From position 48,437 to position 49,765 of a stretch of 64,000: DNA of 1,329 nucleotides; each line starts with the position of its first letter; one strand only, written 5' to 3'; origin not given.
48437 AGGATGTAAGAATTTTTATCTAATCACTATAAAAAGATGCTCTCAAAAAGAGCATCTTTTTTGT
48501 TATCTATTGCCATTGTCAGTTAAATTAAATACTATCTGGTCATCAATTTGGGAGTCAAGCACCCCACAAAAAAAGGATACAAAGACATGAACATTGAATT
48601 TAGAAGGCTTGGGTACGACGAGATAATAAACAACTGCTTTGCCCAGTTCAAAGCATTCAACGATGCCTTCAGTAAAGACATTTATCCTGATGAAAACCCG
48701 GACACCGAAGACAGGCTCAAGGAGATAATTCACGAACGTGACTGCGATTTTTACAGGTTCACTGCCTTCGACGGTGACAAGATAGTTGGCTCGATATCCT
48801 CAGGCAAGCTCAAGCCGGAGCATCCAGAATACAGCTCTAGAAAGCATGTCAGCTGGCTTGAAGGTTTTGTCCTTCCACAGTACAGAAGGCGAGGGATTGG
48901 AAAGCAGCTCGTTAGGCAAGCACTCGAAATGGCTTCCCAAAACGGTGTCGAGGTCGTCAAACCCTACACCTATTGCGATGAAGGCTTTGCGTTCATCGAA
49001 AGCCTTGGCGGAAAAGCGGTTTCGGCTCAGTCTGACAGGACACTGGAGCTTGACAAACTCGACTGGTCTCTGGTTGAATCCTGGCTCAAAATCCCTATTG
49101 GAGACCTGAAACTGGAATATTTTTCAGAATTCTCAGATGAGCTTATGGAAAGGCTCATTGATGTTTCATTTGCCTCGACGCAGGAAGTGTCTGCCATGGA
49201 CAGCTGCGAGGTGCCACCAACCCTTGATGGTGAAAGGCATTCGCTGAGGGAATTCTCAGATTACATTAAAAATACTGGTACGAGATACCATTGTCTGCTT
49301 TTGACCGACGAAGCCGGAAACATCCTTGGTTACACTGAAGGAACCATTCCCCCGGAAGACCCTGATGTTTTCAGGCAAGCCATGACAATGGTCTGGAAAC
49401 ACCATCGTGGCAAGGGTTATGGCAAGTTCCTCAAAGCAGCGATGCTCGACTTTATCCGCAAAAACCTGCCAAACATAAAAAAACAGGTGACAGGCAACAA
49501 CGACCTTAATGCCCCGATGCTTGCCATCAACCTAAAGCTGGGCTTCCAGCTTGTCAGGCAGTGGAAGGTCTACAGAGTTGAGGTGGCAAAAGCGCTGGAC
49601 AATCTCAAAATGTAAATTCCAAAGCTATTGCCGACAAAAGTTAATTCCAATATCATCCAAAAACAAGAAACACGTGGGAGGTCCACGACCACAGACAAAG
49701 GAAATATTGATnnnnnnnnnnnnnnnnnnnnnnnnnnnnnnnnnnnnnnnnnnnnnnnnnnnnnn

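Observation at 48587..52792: Tandem array of four paralogous double-GNAT acyltransferases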

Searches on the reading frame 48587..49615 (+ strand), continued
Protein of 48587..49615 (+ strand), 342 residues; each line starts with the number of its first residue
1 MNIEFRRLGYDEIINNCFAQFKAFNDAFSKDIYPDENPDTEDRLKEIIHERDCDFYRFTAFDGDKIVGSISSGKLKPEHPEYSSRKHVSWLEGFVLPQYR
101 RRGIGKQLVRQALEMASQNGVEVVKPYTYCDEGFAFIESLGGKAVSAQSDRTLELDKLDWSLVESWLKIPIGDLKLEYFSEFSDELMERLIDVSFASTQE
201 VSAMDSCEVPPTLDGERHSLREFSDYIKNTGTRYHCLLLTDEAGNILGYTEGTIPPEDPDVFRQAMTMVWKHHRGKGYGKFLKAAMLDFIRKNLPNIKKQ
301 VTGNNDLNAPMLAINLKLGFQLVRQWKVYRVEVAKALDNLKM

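Call 44: fold_search(model_id=the predicted structure, library=pdb)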
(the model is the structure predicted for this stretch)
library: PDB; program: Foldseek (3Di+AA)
matches with E <= 10: 1303; with E <= 0.001: 616
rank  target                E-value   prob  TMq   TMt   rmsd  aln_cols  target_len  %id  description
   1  2wpw_C                2.2e-24  1.00  0.74  0.78   4.2       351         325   22  Tandem GNAT protein from the clavulanic acid biosynthesis pathway (without AcCoA) (released 2009-12-29)
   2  2wpx_A                2.9e-24  1.00  0.74  0.78   4.8       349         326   21  Tandem GNAT protein from the clavulanic acid biosynthesis pathway (with AcCoA) (released 2009-12-29)
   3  2wpw_A                3.3e-24  1.00  0.75  0.77   4.8       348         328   22  Tandem GNAT protein from the clavulanic acid biosynthesis pathway (without AcCoA) (released 2009-12-29)
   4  2wpw_B                1.5e-23  1.00  0.76  0.80   4.3       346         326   20  Tandem GNAT protein from the clavulanic acid biosynthesis pathway (without AcCoA) (released 2009-12-29)
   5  7wx7                  2.5e-16  1.00  0.60  0.70   5.2       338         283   15  complex of a legionella acetyltransferase VipF and COA/ACO (released 2023-02-22)
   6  6wqc                  1.2e-15  1.00  0.59  0.67   6.2       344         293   12  Crystal structure of VipF from Legionella hackeliae in complex with CoA (released 2021-11-10)
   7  6wqb                  1.5e-15  1.00  0.58  0.67   6.2       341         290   13  Crystal structure of VipF from Legionella hackeliae in complex with acetyl-CoA (released 2021-11-10)
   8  5kf1_A                1.7e-15  1.00  0.66  0.71   5.1       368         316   15  X-ray structure of a glucosamine N-Acetyltransferase from Clostridium acetobutylicum, apo form, pH 5 (released 2016-07-06)
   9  7wx5                  5.9e-15  1.00  0.59  0.68   5.9       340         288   14  a Legionella acetyltransferase effector VipF (released 2023-02-22)
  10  7q3a_A                7.9e-15  1.00  0.68  0.68   4.3       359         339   16  Crystal structure of MAB_4324 a tandem repeat GNAT from Mycobacterium abscessus (released 2022-05-04)
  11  1ozp                  7.9e-15  1.00  0.62  0.72   5.6       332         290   16  Crystal Structure of Rv0819 from Mycobacterium tuberculosis MshD-Mycothiol Synthase Acetyl-Coenzyme A Complex. (released 2003-09-09)
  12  3tt2                  1.6e-14  1.00  0.63  0.67   5.2       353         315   12  Crystal Structure of GCN5-related N-Acetyltransferase from Sphaerobacter thermophilus (released 2011-10-05)
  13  5kgh_B                1.8e-14  1.00  0.64  0.69   5.0       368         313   15  X-ray structure of a glucosamine N-Acetyltransferase from Clostridium acetobutylicum, mutant Y297F (released 2016-07-06)
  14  5kf1_B                2.2e-14  1.00  0.66  0.72   5.1       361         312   15  X-ray structure of a glucosamine N-Acetyltransferase from Clostridium acetobutylicum, apo form, pH 5 (released 2016-07-06)
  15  5kf2                  4.7e-14  1.00  0.67  0.72   4.8       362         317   14  X-ray structure of a glucosamine N-Acetyltransferase from Clostridium acetobutylicum, apo form, pH 8 (released 2016-07-06)
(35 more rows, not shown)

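Call 47: find_encoding_contigs(protein=P0019, flank=8000, max_places=3)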
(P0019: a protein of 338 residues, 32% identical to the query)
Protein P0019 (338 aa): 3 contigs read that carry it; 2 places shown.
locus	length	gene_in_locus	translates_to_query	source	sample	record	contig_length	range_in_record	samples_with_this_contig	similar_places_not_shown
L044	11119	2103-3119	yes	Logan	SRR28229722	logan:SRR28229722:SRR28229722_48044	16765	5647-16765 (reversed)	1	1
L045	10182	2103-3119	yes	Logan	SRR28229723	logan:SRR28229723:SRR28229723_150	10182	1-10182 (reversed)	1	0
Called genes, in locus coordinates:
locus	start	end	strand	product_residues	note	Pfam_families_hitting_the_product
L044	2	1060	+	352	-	?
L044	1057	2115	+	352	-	PF00583:Acetyltransf_1 (weak), PF13508:Acetyltransf_7 (faint)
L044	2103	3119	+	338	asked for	PF13302:Acetyltransf_3 (faint), PF00583:Acetyltransf_1, PF13673:Acetyltransf_10 (faint), PF13508:Acetyltransf_7 (weak), PF08445:FR47 (faint)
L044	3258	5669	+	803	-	-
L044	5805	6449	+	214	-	PF01891:CbiM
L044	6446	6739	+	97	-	PF13190:PDGLE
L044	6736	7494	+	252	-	PF02361:CbiQ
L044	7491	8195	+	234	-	PF00005:ABC_tran, PF02463:SMC_N (faint), PF13304:AAA_21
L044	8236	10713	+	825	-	-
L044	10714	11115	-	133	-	PF01951:Archease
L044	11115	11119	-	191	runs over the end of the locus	-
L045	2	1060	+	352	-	?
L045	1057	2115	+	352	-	PF00583:Acetyltransf_1 (weak), PF13508:Acetyltransf_7 (faint)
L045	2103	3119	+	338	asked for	PF13302:Acetyltransf_3 (faint), PF00583:Acetyltransf_1, PF13673:Acetyltransf_10 (faint), PF13508:Acetyltransf_7 (weak), PF08445:FR47 (faint)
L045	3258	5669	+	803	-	-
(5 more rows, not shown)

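Call 48: find_encoding_contigs(protein=P0020, flank=8000, max_places=2)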
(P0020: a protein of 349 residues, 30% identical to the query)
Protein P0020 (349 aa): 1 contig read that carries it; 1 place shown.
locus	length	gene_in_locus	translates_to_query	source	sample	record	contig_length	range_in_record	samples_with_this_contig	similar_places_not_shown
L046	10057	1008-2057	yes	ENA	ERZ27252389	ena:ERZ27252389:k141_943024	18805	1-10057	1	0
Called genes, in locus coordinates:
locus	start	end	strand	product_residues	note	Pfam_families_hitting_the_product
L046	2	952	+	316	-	?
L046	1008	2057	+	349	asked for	PF13508:Acetyltransf_7 (faint), PF00583:Acetyltransf_1 (weak)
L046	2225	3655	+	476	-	PF19295:SufBD_N, PF01458:SUFBD_core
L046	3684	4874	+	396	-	PF19295:SufBD_N (weak), PF01458:SUFBD_core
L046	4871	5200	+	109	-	PF00355:Rieske, PF13806:Rieske_2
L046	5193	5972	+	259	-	PF00005:ABC_tran, PF02463:SMC_N (faint)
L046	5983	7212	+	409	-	PF00155:Aminotran_1_2, PF00266:Aminotran_5, PF01041:DegT_DnrJ_EryC1 (weak), PF01212:Beta_elim_lyase (weak)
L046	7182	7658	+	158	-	PF01592:NifU_N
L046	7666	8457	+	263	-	PF12840:HTH_20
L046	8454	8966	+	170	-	PF18920:DUF5671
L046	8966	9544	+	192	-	PF18920:DUF5671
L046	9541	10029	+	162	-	-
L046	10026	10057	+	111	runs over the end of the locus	PF03745:DUF309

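Call 49: find_encoding_contigs(protein=P0026, flank=8000, max_places=2)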
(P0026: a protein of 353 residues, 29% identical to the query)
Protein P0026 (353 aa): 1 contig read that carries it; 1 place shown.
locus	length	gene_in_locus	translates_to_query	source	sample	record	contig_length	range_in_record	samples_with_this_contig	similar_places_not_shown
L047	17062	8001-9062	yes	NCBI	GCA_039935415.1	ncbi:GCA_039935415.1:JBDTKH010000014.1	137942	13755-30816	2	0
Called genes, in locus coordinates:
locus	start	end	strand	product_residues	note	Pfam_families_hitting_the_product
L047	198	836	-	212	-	PF00730:HhH-GPD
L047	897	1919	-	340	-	PF02775:TPP_enzyme_C, PF12367:PFO_beta_C (faint)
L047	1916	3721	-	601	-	PF01558:POR, PF01855:POR_N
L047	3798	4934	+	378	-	PF05222:AlaDh_PNT_N, PF01262:AlaDh_PNT_C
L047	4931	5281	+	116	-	PF12769:PNTB_4TM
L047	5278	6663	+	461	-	PF02233:PNTB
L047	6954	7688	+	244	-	-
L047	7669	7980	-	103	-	-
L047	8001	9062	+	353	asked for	PF00583:Acetyltransf_1 (weak), PF13508:Acetyltransf_7 (faint)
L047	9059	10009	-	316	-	-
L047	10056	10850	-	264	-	PF08543:Phos_pyr_kin, PF00294:PfkB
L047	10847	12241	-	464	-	PF02133:Transp_cyt_pur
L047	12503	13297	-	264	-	PF07819:PGAP1 (weak)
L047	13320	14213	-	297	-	PF00561:Abhydrolase_1, PF12146:Hydrolase_4, PF12697:Abhydrolase_6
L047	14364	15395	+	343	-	PF04173:DoxD, PF07681:DoxX, PF00355:Rieske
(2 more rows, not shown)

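Call 61: search_protein_families(library=padloc, proteins=[window:48587-49615:+], max_evalue=0.01)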
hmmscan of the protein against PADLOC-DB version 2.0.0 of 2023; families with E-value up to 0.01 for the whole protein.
window:48587-49615:+ (342 aa): 0 families

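Call 69: search_protein_families(library=pfam, alignment_id=A2, max_evalue=0.01)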
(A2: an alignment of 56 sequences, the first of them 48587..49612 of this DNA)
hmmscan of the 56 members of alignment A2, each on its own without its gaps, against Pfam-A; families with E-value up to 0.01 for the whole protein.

A. member 1, window:48587-49612:+ (342 aa): 9 families
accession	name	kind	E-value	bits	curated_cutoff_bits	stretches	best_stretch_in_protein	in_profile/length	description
PF00583.31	Acetyltransf_1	-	4.6e-19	69.2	20.7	2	31-123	11-95/116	Acetyltransferase (GNAT) family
PF13508.13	Acetyltransf_7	-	6.4e-13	49.3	27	1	58-127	6-66/84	Acetyltransferase (GNAT) domain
PF14542.12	Acetyltransf_CG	-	1.4e-10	41.6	30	1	87-124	24-61/80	GCN5-related N-acetyl-transferase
PF13673.13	Acetyltransf_10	-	8.1e-10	39.2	23.6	1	44-122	22-86/128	Acetyltransferase (GNAT) domain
PF13302.13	Acetyltransf_3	-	1.1e-07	33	25.4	1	194-321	17-138/138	Acetyltransferase (GNAT) domain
PF13527.13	Acetyltransf_9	-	3.9e-06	27.3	25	1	29-124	17-109/127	Acetyltransferase (GNAT) domain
PF13420.13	Acetyltransf_4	-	3.7e-05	24.2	24.3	0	217-330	31-144/155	Acetyltransferase (GNAT) domain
PF08445.16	FR47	-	7.5e-05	23.1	22.1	0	268-327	28-82/86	FR47-like protein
PF13480.13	Acetyltransf_6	-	0.003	18.1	22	0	84-124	92-132/143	Acetyltransferase (GNAT) domain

B. families by the number of members that match (of 56 scanned): 13 families
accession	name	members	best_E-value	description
PF00583.31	Acetyltransf_1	56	5.7e-21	Acetyltransferase (GNAT) family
PF13508.13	Acetyltransf_7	56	2.7e-15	Acetyltransferase (GNAT) domain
PF13673.13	Acetyltransf_10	48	1.7e-11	Acetyltransferase (GNAT) domain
PF14542.12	Acetyltransf_CG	43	1.4e-10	GCN5-related N-acetyl-transferase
PF08445.16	FR47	39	4.1e-08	FR47-like protein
PF13302.13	Acetyltransf_3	31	2.7e-09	Acetyltransferase (GNAT) domain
PF13527.13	Acetyltransf_9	17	1.9e-07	Acetyltransferase (GNAT) domain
PF13523.12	Acetyltransf_8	8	4.4e-06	Acetyltransferase (GNAT) domain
PF13480.13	Acetyltransf_6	8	6.1e-06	Acetyltransferase (GNAT) domain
PF13420.13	Acetyltransf_4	8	1.3e-05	Acetyltransferase (GNAT) domain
PF17013.11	Acetyltransf_15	1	0.0017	Putative acetyl-transferase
PF13880.12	Acetyltransf_13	1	0.0069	ESCO1/2 acetyl-transferase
PF20309.4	DRHyd-ASK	1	0.0071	Deoxyribohydrolase (DRHyd) domain of the ASK signalosome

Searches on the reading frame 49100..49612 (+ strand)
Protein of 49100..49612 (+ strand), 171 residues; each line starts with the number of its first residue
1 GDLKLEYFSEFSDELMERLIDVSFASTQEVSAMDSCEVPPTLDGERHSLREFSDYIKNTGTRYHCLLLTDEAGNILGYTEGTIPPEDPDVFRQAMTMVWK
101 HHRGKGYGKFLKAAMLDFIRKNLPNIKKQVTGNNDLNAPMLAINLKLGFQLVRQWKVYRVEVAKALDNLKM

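Call 68: search_solved_structures(query=A4, max_evalue=0.01, show_alignments=3)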
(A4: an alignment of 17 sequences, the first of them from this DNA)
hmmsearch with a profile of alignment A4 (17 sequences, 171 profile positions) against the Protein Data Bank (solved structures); distinct sequences matched with E-value up to 0.01: 13.
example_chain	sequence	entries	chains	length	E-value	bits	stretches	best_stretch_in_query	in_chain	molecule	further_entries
2wpw_A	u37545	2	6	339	8.2e-23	84.2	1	61-158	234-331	ORF14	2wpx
2aj6_A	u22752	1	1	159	7.9e-05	25.7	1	52-157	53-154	hypothetical protein MW0638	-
4zm6_A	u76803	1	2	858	7.9e-05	25.7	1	67-122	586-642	N-acetyl-beta-D glucosaminidase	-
4j3g_A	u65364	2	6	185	0.00037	23.5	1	47-152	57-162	GCN5-related N-acetyltransferase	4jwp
3f8k_A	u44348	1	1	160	0.0012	21.9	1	59-152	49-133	Protein acetyltransferase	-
1yvo_A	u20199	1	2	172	0.0018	21.3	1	58-154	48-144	conserved hypothetical protein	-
2bl1_A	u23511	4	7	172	0.0021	21.1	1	59-154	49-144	PUTATIVE PHOSPHINOTHRICIN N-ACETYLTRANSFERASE PA4866 | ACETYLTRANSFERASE PA4866 FROM P. AERUGINOSA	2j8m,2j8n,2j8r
2vi7_A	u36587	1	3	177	0.0024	20.9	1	51-161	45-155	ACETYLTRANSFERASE PA1377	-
2pdo_A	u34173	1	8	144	0.0028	20.7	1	51-153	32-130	Acetyltransferase ypeA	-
6yug_A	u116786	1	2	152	0.0033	20.4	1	31-119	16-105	Diamine acetyltransferase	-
3ld2_A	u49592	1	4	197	0.0036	20.3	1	48-152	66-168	Putative acetyltransferase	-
4qus_A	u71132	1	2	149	0.0063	19.5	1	52-153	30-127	Acetyltransferase YpeA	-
4qvt_A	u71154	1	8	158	0.0074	19.3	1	53-153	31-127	Acetyltransferase YpeA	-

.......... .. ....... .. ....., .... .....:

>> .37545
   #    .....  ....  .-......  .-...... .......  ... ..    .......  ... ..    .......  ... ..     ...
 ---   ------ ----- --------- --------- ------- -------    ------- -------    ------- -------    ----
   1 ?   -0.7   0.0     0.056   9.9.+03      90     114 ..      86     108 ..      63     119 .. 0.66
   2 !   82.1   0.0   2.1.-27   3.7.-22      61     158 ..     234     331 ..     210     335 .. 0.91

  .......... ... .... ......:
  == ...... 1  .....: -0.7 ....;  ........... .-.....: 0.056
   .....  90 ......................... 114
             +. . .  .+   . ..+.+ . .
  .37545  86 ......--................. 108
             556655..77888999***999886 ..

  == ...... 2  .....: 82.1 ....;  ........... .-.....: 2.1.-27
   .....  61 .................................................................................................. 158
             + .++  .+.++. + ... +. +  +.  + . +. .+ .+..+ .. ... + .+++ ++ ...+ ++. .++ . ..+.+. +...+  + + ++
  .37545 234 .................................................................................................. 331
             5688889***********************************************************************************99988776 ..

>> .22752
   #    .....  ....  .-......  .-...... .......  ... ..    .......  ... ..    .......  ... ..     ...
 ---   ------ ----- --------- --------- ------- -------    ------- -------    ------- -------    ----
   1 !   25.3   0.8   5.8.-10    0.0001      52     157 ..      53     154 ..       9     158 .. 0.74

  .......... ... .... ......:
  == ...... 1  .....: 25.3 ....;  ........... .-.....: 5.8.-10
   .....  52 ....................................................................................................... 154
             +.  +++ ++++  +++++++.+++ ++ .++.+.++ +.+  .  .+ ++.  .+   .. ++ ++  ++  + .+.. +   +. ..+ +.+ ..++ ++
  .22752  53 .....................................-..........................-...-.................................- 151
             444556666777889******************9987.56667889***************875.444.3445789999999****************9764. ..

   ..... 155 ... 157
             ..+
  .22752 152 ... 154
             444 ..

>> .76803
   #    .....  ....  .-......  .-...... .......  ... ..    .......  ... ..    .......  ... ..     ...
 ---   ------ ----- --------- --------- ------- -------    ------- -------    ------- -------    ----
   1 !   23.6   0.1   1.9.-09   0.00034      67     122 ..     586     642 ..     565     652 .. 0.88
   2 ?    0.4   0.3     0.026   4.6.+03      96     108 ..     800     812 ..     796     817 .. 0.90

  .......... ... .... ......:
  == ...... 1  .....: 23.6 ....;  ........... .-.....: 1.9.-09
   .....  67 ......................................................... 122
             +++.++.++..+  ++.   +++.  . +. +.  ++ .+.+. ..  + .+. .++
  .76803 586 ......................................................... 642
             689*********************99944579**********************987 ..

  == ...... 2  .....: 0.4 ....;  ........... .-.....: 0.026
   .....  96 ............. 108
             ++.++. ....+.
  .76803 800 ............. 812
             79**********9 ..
